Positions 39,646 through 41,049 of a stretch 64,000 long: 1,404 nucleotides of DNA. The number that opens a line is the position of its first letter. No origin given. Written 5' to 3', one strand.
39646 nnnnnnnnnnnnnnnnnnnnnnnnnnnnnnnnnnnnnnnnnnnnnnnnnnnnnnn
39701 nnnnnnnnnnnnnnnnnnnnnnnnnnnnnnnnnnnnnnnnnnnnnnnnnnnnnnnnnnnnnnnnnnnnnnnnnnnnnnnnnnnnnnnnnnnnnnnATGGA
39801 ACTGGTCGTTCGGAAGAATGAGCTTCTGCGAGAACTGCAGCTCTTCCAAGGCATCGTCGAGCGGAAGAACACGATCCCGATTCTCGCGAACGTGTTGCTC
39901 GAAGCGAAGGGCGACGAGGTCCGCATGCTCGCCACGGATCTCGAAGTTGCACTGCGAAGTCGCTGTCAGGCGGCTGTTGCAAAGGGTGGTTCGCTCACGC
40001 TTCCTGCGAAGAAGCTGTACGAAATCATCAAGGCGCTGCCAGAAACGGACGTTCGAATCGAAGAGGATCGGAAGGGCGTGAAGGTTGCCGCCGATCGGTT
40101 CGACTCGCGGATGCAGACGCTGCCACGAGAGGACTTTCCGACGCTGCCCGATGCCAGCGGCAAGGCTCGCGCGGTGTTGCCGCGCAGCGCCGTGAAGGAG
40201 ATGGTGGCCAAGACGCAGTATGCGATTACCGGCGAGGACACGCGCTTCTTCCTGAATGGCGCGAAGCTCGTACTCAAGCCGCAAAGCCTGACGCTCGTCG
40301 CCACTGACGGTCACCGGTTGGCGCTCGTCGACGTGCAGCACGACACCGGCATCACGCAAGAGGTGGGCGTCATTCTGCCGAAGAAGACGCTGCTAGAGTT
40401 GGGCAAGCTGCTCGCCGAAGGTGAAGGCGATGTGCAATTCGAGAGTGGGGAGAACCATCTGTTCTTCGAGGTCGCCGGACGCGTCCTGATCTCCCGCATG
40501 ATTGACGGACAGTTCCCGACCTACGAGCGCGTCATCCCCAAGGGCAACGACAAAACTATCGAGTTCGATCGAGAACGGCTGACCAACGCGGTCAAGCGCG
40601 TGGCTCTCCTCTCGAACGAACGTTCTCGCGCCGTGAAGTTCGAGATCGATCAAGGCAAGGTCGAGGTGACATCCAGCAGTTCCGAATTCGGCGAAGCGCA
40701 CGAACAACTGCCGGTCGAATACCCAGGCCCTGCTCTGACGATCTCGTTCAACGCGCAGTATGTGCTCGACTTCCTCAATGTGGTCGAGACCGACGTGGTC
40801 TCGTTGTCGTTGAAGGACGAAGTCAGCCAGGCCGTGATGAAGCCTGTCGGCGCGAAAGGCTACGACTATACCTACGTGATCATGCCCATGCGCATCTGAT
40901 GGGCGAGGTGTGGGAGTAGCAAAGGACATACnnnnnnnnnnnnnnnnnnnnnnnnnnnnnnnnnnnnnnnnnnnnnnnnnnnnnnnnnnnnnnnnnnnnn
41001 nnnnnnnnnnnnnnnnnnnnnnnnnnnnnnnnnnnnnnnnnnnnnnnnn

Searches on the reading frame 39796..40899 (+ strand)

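Call 29: search_protein_families(library=pfam, proteins=[window:39796-40899:+], max_evalue=0.00001)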
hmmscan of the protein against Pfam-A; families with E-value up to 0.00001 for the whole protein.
window:39796-40899:+ (367 aa): 3 families
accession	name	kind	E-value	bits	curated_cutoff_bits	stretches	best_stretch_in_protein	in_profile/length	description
PF00712.24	DNA_pol3_beta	-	3e-34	118.2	24.4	1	1-118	1-120/120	DNA polymerase III beta subunit, N-terminal domain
PF02767.21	DNA_pol3_beta_2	-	1.9e-32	112.4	27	1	128-241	2-115/116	DNA polymerase III beta subunit, central domain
PF02768.20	DNA_pol3_beta_3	-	3.3e-31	108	27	1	245-366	2-121/121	DNA polymerase III beta subunit, C-terminal domain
